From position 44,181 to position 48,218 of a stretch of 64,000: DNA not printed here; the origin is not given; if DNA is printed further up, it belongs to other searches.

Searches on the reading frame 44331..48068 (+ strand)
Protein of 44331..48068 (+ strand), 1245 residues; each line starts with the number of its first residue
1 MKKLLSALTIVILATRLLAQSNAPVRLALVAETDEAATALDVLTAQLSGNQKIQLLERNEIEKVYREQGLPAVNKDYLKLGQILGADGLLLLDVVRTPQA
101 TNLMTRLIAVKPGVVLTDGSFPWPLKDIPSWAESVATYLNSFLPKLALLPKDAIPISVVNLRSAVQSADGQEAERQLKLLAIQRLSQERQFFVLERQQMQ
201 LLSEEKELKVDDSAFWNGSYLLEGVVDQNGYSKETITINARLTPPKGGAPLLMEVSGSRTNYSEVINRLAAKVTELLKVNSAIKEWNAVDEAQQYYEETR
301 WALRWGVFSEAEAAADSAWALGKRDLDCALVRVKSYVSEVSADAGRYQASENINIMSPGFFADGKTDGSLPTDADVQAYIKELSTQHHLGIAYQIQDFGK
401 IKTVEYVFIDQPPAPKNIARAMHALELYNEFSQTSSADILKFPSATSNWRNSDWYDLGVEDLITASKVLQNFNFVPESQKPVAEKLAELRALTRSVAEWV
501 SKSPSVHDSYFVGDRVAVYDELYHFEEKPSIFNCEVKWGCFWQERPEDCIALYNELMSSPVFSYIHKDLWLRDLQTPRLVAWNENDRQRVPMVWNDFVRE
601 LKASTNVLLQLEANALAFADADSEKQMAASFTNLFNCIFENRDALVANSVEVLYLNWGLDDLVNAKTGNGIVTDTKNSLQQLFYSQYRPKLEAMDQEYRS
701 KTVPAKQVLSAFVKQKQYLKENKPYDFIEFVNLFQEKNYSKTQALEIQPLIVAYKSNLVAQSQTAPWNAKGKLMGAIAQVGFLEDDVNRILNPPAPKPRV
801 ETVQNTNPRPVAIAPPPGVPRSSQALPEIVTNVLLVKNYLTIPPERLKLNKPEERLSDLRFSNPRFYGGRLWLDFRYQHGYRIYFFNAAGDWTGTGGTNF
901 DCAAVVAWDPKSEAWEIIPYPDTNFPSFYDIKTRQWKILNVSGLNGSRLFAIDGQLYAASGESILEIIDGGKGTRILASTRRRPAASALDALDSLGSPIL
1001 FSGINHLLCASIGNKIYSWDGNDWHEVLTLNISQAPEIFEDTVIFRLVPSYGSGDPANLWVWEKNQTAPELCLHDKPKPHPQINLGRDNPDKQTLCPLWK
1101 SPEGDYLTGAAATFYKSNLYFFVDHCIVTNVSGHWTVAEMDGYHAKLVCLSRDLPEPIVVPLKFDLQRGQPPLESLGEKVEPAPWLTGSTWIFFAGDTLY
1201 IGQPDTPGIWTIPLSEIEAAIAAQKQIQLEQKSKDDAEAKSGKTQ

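Call 73: search_protein_families(library=pfam, proteins=[window:44331-48068:+], max_evalue=0.00001)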
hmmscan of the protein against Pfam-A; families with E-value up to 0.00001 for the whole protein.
window:44331-48068:+ (1245 aa): 1 family
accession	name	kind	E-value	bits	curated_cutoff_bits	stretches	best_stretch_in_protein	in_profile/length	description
PF03783.19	CsgG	-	7.2e-06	25.9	20.8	0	150-208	6-71/210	Curli production assembly/transport component CsgG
